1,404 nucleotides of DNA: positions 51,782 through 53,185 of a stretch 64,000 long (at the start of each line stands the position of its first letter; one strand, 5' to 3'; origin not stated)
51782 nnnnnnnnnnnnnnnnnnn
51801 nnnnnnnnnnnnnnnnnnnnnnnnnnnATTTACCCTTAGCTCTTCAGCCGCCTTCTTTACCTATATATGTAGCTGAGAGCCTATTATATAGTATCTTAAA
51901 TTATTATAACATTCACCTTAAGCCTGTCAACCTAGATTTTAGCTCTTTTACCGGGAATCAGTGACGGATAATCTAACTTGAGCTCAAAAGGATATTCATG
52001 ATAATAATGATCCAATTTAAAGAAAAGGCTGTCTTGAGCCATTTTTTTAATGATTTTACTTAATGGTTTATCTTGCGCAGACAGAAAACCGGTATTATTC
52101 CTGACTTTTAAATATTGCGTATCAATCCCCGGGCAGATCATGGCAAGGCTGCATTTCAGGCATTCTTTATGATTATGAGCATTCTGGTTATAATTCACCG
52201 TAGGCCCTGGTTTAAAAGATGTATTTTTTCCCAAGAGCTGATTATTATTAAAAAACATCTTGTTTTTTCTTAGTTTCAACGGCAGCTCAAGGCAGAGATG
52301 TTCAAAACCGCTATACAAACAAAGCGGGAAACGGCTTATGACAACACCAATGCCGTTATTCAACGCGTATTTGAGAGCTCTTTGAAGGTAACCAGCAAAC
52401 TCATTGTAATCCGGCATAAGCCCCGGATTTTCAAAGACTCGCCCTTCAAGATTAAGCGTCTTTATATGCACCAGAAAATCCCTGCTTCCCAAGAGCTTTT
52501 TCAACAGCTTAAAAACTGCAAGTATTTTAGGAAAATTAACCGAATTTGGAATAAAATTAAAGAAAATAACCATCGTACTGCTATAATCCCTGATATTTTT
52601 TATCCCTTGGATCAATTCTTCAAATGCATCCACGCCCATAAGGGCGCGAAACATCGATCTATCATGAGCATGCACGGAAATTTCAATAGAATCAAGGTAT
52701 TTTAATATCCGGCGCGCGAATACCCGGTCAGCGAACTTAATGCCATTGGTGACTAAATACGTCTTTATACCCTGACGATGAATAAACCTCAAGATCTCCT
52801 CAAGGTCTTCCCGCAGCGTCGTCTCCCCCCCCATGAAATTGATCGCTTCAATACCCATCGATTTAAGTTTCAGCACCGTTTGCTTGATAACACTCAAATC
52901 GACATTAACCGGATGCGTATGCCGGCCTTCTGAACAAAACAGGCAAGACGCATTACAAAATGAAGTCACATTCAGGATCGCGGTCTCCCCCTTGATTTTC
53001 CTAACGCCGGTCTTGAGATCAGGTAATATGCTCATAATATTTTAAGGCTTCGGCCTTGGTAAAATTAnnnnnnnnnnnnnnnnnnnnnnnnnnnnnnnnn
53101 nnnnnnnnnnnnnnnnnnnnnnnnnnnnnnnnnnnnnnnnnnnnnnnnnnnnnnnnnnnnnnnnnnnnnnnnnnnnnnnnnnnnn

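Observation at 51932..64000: Operon of six consecutive radical SAM genes (about ten radical SAM domains) with exotic fusions, flanked by a Cas4/RecB-like Fe-S nuclease and a triple-PAS sensor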

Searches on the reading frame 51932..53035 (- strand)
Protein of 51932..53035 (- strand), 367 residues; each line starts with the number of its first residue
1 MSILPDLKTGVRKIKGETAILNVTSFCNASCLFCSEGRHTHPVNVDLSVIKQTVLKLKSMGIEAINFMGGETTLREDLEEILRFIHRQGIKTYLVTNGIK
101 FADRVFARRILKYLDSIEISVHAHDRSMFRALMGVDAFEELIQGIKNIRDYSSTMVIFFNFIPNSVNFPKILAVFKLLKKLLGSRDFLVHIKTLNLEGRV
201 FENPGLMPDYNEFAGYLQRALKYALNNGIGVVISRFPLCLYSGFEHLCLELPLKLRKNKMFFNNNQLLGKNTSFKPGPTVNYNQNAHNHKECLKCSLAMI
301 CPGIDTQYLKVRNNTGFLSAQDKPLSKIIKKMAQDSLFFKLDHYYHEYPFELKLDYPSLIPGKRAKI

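Call 4: search_protein_families(library=pfam, proteins=[window:51932-53035:-], max_evalue=0.01)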
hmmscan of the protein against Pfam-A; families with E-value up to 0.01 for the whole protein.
window:51932-53035:- (367 aa): 3 families
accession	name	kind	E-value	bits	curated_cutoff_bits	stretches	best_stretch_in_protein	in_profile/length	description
PF04055.27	Radical_SAM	-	5.8e-21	75.8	29.5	1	22-159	2-148/166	Radical SAM superfamily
PF00702.32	Hydrolase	-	0.00035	21.5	26.4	1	64-119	89-140/191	haloacid dehalogenase-like hydrolase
PF13353.11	Fer4_12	-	0.0032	18.2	22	1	25-117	13-111/137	4Fe-4S single cluster domain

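Call 5: search_protein_families(library=ncbifam, proteins=[window:51932-53035:-], max_evalue=0.01)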
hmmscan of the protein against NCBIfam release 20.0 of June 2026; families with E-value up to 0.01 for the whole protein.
window:51932-53035:- (367 aa): 55 families (the best 25 are shown)
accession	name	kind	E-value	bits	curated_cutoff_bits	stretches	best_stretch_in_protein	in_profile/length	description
TIGR02668.1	moaA_archaeal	equivalog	7.1e-21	74.5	325.25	1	21-179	14-174/303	GTP 3',8-cyclase MoaA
NF001199.0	PRK00164.2-1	equivalog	1.4e-19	70.4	231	1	21-177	16-174/308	GTP 3',8-cyclase MoaA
TIGR03977.1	rSAM_pair_HxsC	equivalog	2.9e-19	69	267.9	1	17-240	25-252/292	His-Xaa-Ser system radical SAM maturase HxsC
NF038283.1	viperin_w_prok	equivalog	1.2e-16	60.7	180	1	23-173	8-172/281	viperin family antiviral radical SAM protein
NF038332.1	rSAM_rare_HxsC4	exception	2.7e-16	59.7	500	1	21-223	18-224/335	radical SAM protein HxsC4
NF045646.2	rSAM_Se_TrsS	equivalog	7.3e-16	57.7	490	1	18-181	87-254/441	radical SAM (seleno)protein TrsS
TIGR04054.1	rSAM_NirJ1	equivalog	1.3e-14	53.6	650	1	8-181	27-200/387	putative heme d1 biosynthesis radical SAM protein NirJ1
NF050035.1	rSAM_WgK_link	exception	6.5e-14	51.7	650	1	21-167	13-162/367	radical SAM/SPASM peptide maturase WgkB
TIGR02666.1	moaA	equivalog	2.4e-13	49.7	284.05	1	21-156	14-158/336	GTP 3',8-cyclase MoaA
TIGR02109.1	PQQ_syn_pqqE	equivalog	3.1e-13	49.4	381.35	1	20-210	10-199/358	pyrroloquinoline quinone biosynthesis protein PqqE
TIGR04347.1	pseudo_SAM_Halo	equivalog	4.9e-13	49.1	525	1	19-154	40-177/390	TIGR04347 family pseudo-SAM/SPASM protein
TIGR04546.1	rSAM_ahbC_deAc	equivalog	1.1e-12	47.5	650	1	18-181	40-203/390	12,18-didecarboxysiroheme deacetylase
TIGR04545.1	rSAM_ahbD_hemeb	equivalog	1.3e-12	47.8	500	1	22-189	5-172/339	heme b synthase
TIGR03961.1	rSAM_PTO1314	hypoth_equivalog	9.5e-12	44.8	306.05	1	26-181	32-181/332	PTO1314 family radical SAM protein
NF045574.1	sacti_mat_StsB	exception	2.4e-11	43.2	625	1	18-156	97-236/466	StsB family radical SAM/SPASM domain sactipeptide maturase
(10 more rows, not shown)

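Call 27: search_solved_structures(query=window:51932-53035:-, max_evalue=0.001)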
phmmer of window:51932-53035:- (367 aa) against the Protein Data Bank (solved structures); distinct sequences matched with E-value up to 0.001: 9.
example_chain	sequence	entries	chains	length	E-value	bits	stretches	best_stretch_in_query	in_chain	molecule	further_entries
5vsl_A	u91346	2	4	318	7e-07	32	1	22-157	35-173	Radical S-adenosyl methionine domain-containing protein 2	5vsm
6q2p_A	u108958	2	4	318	7e-07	32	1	22-157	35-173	Radical S-adenosyl methionine domain-containing protein 2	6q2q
7tol_A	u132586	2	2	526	3e-05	26.7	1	19-110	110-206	glycerol dibiphytanyl glycerol tetraether - macrocyclic archaeol synthase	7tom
6efn_A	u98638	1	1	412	0.00027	23.5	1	20-159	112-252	Sporulation killing factor maturation protein SkfB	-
7n7h_A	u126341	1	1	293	0.00041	22.9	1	23-164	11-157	VIPERIN-LIKE ENZYME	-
9dfu_A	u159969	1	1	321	0.00067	22.2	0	23-128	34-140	Radical SAM core domain-containing protein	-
7vob_C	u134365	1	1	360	0.00069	22.2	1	21-104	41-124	Cytosylglucuronate decarboxylase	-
7voc_C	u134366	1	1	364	0.0007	22.2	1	21-104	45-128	Cytosylglucuronate decarboxylase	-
9dfn_A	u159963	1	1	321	0.00098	21.7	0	24-128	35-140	Radical SAM core domain-containing protein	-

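Call 31: find_homologous_proteins(query=window:51932-53035:-, max_evalue=1e-8)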
Query window:51932-53035:- (367 aa): 9 proteins with E <= 1e-8 among 1943 candidates.
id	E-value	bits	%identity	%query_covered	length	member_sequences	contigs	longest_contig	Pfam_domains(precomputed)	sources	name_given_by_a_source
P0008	7.5e-246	833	100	100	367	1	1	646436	PF04055.28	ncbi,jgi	ncbi:MAG: radical SAM protein [Candidatus Omnitrophota bacterium]|jgi:pyruvate-formate lyase-activat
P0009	1.4e-206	704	86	100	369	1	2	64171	PF04055.28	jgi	jgi:MoaA/NifB/PqqE/SkfB family radical SAM enzyme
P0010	8.5e-206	701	84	100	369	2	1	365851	PF04055.28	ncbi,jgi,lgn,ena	ncbi:MAG: radical SAM protein [Candidatus Omnitrophota bacterium]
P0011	3.7e-136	472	58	97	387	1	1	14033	PF04055.28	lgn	-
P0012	7.0e-129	448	55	95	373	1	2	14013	PF04055.28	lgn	-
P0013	2.9e-128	446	55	95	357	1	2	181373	PF04055.28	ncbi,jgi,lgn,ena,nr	ncbi:MAG TPA: hypothetical protein DCL35_02580 [Candidatus Omnitrophica bacterium]|nr:hypothetical p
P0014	1.2e-112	395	51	95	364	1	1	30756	PF04055.28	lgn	-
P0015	5.1e-15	74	25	87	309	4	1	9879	PF04055.28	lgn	-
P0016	1.4e-9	56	34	23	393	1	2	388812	PF04055.28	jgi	jgi:MoaA/NifB/PqqE/SkfB family radical SAM enzyme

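Call 32: find_encoding_contigs(protein=P0013, flank=10000, max_places=2)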
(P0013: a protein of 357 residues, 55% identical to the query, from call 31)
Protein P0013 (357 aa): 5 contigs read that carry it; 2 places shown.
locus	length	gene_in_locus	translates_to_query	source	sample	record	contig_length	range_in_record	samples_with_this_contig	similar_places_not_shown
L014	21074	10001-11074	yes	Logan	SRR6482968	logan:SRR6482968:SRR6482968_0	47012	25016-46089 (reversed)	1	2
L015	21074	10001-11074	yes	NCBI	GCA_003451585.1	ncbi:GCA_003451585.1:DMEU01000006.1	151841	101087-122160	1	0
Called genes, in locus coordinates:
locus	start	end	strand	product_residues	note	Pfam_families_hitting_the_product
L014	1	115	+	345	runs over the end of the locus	?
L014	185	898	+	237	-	-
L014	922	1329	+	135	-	PF27806:HxsD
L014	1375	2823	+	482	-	PF13353:Fer4_12, PF04055:Radical_SAM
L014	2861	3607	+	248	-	-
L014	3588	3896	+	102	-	-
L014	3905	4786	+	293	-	PF04055:Radical_SAM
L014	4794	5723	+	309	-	PF04055:Radical_SAM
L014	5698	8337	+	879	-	PF02310:B12-binding (weak), PF04055:Radical_SAM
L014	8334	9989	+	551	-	PF04055:Radical_SAM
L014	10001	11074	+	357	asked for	PF04055:Radical_SAM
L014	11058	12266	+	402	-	PF13353:Fer4_12 (weak), PF04055:Radical_SAM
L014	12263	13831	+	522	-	PF02310:B12-binding, PF04055:Radical_SAM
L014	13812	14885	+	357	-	PF04055:Radical_SAM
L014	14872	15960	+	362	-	PF04055:Radical_SAM, PF13186:SPASM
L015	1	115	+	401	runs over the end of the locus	PF04932:Wzy_C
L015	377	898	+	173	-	-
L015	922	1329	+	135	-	PF27806:HxsD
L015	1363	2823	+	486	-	PF04055:Radical_SAM, PF13353:Fer4_12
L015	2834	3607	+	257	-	-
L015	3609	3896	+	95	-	-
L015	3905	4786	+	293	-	PF04055:Radical_SAM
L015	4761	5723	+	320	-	PF04055:Radical_SAM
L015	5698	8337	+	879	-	PF02310:B12-binding (weak), PF04055:Radical_SAM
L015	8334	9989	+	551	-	PF04055:Radical_SAM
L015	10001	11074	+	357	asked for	PF04055:Radical_SAM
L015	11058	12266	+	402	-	PF13353:Fer4_12 (weak), PF04055:Radical_SAM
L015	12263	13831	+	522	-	PF02310:B12-binding, PF04055:Radical_SAM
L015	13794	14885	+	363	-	PF04055:Radical_SAM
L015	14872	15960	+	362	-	PF04055:Radical_SAM, PF13186:SPASM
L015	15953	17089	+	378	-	PF00919:UPF0004, PF04055:Radical_SAM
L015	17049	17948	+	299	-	PF04055:Radical_SAM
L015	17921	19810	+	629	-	PF04055:Radical_SAM, PF13353:Fer4_12 (faint), PF04055:Radical_SAM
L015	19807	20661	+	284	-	PF04055:Radical_SAM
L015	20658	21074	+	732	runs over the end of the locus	PF02310:B12-binding, PF04055:Radical_SAM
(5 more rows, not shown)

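Call 33: find_encoding_contigs(protein=P0014, flank=10000, max_places=2)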
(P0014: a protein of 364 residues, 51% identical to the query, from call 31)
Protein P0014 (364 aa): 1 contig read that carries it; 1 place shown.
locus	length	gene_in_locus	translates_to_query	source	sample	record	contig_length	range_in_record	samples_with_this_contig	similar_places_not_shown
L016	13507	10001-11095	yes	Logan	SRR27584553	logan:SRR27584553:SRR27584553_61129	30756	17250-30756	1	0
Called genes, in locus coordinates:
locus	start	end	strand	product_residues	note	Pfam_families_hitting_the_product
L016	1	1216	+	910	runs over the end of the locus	PF04055:Radical_SAM, PF13353:Fer4_12 (faint), PF04055:Radical_SAM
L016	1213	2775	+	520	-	PF02310:B12-binding, PF04055:Radical_SAM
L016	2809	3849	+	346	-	PF04055:Radical_SAM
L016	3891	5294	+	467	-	PF04055:Radical_SAM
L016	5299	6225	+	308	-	PF04055:Radical_SAM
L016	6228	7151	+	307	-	PF04055:Radical_SAM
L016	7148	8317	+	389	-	PF04055:Radical_SAM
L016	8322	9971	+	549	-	PF04055:Radical_SAM, PF00149:Metallophos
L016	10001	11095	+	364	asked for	PF04055:Radical_SAM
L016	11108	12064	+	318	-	PF04055:Radical_SAM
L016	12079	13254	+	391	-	PF01478:Peptidase_A24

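Call 34: find_encoding_contigs(protein=P0011, flank=10000, max_places=2)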
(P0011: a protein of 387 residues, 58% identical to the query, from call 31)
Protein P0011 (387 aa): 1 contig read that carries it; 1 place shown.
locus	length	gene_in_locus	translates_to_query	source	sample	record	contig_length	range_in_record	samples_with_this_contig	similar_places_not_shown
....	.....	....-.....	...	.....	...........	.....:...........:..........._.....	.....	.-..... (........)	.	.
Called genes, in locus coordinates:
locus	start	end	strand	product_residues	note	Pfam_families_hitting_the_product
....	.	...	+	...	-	?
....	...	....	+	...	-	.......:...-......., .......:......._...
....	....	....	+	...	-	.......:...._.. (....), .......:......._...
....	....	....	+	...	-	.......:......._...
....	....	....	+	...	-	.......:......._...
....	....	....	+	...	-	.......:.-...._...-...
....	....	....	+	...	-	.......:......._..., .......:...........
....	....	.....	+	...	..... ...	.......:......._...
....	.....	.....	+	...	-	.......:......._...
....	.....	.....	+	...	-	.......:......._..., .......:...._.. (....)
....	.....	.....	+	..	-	-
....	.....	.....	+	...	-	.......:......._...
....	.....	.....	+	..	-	?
